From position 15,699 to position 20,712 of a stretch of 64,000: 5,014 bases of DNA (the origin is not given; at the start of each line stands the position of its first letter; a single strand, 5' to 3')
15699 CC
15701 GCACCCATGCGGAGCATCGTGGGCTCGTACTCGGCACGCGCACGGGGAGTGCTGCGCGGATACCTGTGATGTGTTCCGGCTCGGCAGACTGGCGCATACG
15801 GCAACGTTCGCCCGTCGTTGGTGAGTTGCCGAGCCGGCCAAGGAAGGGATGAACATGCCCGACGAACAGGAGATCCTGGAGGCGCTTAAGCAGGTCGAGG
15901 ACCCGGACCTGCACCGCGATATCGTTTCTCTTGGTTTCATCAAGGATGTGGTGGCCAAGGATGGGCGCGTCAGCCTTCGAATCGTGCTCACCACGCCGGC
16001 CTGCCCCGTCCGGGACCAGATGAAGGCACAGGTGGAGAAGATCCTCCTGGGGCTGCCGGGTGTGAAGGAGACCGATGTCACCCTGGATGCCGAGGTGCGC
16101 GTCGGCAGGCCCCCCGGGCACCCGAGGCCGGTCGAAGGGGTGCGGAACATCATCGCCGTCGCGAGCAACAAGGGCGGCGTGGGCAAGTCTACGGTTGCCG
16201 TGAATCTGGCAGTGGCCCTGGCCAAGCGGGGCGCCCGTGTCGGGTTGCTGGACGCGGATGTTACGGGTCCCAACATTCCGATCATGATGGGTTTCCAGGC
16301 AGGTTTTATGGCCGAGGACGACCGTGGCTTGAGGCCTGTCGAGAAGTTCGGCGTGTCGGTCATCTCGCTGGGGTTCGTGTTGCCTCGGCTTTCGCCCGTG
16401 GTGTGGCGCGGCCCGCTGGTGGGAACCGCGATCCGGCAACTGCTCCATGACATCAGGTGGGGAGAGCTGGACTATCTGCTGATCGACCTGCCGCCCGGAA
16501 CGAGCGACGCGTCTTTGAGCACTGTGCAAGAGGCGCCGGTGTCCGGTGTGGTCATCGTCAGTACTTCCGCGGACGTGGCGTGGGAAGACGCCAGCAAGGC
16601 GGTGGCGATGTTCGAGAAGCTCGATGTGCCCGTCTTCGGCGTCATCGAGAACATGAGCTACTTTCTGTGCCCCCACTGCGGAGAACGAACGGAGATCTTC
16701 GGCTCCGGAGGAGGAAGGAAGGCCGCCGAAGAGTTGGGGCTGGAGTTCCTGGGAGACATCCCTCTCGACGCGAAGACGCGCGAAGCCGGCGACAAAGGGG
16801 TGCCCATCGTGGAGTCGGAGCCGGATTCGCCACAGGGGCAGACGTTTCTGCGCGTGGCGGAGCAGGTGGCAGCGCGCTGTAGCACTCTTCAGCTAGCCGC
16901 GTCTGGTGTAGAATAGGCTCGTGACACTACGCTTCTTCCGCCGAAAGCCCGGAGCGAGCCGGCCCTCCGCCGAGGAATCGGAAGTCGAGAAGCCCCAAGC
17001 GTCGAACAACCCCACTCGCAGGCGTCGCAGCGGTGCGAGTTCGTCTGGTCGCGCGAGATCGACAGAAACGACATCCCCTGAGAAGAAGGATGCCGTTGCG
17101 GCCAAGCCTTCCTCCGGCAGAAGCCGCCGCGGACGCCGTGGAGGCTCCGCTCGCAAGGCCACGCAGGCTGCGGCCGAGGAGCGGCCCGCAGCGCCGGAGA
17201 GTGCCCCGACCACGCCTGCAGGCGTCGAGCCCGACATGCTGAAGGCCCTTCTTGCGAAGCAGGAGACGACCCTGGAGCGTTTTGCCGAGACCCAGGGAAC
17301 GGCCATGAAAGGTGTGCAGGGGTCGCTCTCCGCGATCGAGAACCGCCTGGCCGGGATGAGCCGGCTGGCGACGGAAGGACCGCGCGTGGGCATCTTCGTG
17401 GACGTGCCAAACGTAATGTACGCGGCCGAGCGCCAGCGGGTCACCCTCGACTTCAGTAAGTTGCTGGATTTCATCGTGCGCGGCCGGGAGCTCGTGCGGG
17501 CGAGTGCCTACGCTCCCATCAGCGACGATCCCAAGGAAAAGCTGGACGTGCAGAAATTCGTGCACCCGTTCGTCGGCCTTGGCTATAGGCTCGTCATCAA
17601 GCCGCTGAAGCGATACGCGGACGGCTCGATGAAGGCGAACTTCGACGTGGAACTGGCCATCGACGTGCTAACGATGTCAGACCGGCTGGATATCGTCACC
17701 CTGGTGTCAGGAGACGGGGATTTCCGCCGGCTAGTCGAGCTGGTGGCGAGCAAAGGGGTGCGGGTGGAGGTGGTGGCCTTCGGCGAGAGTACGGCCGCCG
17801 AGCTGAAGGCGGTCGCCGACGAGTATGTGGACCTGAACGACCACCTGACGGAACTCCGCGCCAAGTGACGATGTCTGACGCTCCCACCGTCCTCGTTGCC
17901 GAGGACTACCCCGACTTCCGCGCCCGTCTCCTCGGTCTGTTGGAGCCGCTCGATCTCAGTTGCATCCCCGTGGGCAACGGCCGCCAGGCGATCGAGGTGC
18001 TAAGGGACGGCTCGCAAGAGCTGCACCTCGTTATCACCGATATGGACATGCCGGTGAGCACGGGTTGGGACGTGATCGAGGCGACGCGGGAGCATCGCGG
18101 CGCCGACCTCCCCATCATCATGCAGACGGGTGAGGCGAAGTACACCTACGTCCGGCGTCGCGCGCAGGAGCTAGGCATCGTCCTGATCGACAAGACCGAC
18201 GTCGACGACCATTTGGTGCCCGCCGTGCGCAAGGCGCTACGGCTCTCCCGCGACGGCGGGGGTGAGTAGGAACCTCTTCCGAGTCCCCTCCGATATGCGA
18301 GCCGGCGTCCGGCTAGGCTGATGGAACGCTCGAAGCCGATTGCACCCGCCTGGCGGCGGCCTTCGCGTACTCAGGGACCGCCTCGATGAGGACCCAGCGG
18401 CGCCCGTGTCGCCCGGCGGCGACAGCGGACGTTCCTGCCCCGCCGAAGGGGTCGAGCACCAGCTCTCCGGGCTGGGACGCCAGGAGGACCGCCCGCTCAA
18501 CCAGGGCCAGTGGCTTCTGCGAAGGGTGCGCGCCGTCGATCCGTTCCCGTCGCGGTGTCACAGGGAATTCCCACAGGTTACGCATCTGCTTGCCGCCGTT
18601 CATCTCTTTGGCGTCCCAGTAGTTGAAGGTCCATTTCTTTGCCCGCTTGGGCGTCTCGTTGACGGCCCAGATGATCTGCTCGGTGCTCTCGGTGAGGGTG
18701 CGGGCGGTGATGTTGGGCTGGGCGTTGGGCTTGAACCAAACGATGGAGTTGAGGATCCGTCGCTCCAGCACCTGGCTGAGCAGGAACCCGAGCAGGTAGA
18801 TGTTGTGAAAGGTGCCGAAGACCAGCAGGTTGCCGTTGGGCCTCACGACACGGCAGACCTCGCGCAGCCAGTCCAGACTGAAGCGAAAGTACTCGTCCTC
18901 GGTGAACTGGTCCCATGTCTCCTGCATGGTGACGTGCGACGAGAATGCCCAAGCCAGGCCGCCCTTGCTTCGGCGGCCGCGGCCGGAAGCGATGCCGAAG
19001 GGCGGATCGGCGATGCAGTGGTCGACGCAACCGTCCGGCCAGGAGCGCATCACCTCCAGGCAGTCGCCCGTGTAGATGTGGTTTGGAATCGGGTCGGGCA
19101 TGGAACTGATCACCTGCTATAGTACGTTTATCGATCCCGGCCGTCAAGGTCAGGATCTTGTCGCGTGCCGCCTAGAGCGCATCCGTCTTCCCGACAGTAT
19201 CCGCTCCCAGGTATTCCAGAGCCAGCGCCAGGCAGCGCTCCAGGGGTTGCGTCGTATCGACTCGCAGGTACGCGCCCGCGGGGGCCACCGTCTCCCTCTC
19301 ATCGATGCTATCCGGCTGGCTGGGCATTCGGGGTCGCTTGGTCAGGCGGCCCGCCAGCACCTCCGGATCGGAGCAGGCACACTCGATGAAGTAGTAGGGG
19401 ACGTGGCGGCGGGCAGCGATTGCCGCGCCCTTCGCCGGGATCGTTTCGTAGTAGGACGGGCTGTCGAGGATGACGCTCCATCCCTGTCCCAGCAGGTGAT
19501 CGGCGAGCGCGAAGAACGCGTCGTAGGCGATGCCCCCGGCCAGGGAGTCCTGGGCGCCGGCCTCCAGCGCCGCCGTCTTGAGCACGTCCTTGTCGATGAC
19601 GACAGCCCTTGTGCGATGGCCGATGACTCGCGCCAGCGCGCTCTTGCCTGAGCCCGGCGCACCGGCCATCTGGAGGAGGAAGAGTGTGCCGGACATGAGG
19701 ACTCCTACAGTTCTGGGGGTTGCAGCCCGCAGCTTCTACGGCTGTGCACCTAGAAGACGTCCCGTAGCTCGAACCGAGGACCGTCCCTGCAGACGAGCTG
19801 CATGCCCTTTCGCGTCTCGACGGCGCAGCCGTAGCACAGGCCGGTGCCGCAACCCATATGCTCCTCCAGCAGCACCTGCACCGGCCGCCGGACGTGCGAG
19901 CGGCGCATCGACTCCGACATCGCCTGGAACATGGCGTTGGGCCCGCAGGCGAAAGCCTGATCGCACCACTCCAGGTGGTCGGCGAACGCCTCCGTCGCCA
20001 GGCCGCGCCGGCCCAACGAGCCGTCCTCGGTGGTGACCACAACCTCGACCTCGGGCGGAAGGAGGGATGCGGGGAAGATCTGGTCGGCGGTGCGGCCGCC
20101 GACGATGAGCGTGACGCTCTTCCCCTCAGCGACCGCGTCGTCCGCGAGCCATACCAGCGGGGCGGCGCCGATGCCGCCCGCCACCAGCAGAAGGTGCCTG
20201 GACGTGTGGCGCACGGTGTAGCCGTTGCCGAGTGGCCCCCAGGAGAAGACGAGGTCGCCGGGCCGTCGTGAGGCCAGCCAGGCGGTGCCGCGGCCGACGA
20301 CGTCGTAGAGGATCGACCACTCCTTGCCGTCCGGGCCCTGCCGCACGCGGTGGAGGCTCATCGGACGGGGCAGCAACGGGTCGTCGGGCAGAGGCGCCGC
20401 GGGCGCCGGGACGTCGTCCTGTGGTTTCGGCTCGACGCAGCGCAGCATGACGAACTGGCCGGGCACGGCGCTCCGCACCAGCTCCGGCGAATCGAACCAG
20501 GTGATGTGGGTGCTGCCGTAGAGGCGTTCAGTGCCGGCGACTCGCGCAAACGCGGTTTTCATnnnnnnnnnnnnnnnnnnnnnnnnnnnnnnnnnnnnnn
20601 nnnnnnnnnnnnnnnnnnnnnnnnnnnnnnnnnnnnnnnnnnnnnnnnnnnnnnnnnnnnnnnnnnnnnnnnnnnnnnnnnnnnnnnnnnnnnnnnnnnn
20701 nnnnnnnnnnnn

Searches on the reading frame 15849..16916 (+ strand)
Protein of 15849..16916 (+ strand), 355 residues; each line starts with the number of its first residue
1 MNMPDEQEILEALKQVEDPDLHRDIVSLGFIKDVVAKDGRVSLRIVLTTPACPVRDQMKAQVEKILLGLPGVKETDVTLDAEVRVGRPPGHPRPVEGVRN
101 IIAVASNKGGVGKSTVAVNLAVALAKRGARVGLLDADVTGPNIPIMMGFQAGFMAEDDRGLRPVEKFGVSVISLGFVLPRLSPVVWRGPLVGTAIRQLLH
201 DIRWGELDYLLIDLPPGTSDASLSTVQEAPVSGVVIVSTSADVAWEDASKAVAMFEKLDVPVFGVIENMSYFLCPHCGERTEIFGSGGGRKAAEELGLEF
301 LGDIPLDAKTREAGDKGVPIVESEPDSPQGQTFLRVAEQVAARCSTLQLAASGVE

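Call 72: search_protein_families(library=pfam, proteins=[window:15849-16916:+], max_evalue=0.001)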
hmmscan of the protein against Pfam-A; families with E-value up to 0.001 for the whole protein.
window:15849-16916:+ (355 aa): 8 families
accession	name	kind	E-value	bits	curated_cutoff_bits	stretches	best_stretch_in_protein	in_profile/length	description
PF10609.15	ParA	-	2.9e-97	325.3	27.1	1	98-340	2-245/246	NUBPL iron-transfer P-loop NTPase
PF01883.24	FeS_assembly_P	-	5.4e-22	78.3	23.5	1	6-77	1-71/73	Iron-sulfur cluster assembly protein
PF01656.29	CbiA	-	2.5e-16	60.2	25.4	1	102-319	1-124/125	CobQ/CobB/MinD/ParA nucleotide binding domain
PF13614.12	AAA_31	-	1.4e-12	48.3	27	1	100-139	2-41/177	AAA domain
PF09140.17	MipZ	-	9.5e-09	35.4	20.7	1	101-138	2-39/262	ATPase MipZ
PF00142.24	Fer4_NifH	-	7e-07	29.4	25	0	107-137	7-37/271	4Fe-4S iron sulfur cluster binding proteins, NifH/frxC family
PF07015.17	VirC1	-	4.8e-05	23.2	24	1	100-139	2-41/231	VirC1 protein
PF02374.21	ArsA_ATPase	-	0.00031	20.5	24.3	0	105-137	6-38/305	Anion-transporting ATPase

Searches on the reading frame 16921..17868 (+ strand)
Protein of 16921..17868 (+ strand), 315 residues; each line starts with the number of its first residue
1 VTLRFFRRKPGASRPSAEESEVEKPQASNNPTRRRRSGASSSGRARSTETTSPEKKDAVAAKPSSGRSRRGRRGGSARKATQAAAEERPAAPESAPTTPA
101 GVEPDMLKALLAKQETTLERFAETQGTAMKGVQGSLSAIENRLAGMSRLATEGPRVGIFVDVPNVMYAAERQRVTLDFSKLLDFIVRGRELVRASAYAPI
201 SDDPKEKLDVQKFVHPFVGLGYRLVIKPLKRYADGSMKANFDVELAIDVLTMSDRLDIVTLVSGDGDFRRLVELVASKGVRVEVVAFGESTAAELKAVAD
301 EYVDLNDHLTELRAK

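Call 72: search_protein_families(library=pfam, proteins=[window:16921-17868:+], max_evalue=0.001)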
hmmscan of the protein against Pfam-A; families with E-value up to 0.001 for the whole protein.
window:16921-17868:+ (315 aa): 2 families
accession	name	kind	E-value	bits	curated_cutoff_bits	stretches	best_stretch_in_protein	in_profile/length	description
PF01936.24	NYN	-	7.5e-31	108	24.2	1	155-305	1-144/145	NYN domain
PF07969.17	Amidohydro_3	-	1.4e-05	25.2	29.7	1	85-297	103-294/472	Amidohydrolase family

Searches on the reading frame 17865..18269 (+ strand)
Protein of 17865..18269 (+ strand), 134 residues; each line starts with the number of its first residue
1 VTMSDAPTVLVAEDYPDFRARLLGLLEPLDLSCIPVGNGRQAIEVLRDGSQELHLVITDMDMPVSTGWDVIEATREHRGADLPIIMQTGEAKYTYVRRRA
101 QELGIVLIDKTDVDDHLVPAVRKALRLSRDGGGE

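Call 72: search_protein_families(library=pfam, proteins=[window:17865-18269:+], max_evalue=0.001)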
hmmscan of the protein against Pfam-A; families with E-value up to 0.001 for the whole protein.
window:17865-18269:+ (134 aa): 1 family
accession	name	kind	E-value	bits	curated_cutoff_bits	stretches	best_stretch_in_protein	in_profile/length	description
PF00072.30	Response_reg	-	1e-11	45.4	30.2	1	9-105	1-94/111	Response regulator receiver domain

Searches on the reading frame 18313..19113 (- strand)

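Call 72: search_protein_families(library=pfam, proteins=[window:18313-19113:-], max_evalue=0.001)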
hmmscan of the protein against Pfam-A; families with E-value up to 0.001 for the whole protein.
window:18313-19113:- (266 aa): 1 family
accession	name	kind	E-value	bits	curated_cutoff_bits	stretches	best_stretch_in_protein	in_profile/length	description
PF01555.25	N6_N4_Mtase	-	4.4e-41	141.7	26.7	1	30-254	1-220/221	DNA methylase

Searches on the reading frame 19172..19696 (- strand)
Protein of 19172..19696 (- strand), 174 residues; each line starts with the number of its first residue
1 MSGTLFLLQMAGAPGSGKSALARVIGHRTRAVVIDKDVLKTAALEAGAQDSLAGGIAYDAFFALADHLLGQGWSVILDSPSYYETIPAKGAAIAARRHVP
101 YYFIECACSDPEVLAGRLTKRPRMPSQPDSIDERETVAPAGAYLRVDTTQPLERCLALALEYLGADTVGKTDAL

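Call 38: search_protein_families(library=pfam, proteins=[window:19172-19696:-], max_evalue=0.0001)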
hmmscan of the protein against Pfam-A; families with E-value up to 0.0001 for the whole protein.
window:19172-19696:- (174 aa): 1 family
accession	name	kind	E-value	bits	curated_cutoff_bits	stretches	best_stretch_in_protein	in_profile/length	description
PF13671.12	AAA_33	-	6.8e-14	52.8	27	1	7-130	1-127/143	AAA domain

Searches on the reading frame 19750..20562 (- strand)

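Call 72: search_protein_families(library=pfam, proteins=[window:19750-20562:-], max_evalue=0.001)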
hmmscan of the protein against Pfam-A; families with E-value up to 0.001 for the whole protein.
window:19750-20562:- (270 aa): 1 family
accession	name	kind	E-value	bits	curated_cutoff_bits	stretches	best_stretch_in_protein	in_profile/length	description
PF10418.14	DHODB_Fe-S_bind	-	9.9e-13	48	23.9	1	233-269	1-40/41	Iron-sulfur cluster binding domain of dihydroorotate dehydrogenase B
